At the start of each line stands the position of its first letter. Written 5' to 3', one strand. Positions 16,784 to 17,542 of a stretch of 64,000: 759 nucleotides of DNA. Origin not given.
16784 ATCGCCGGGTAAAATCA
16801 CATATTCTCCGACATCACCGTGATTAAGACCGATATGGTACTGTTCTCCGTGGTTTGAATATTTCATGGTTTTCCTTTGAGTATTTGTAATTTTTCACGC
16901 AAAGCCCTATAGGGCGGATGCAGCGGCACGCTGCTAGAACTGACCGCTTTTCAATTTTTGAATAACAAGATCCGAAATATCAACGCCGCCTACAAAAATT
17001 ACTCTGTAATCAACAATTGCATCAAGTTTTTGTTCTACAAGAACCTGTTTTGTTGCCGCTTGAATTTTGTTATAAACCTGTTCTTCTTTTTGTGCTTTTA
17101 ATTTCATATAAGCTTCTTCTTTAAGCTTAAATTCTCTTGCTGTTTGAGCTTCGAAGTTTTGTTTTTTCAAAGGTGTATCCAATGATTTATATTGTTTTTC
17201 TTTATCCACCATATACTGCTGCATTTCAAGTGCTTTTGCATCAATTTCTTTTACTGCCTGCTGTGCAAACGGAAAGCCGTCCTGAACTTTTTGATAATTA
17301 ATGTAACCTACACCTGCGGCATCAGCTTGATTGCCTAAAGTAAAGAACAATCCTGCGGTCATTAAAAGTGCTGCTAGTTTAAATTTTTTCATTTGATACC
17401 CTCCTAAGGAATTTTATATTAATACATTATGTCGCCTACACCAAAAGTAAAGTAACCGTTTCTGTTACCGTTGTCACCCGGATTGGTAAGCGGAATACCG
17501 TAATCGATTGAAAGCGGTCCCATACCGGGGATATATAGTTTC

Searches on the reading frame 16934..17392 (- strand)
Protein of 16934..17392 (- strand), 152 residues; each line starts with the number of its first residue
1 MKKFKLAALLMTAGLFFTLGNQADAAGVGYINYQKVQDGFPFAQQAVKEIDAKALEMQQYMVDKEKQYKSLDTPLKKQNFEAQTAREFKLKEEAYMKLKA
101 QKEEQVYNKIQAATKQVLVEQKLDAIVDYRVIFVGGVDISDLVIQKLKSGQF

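Call 46: search_protein_families(library=pfam, max_evalue=0.0001, proteins=[window:16934-17392:-])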
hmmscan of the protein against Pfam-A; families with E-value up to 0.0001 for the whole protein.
window:16934-17392:- (152 aa): 1 family
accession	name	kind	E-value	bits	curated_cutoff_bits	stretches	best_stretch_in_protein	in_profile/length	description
PF03938.19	OmpH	-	9.6e-10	39.3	32.4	1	28-147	2-141/141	Outer membrane protein (OmpH-like)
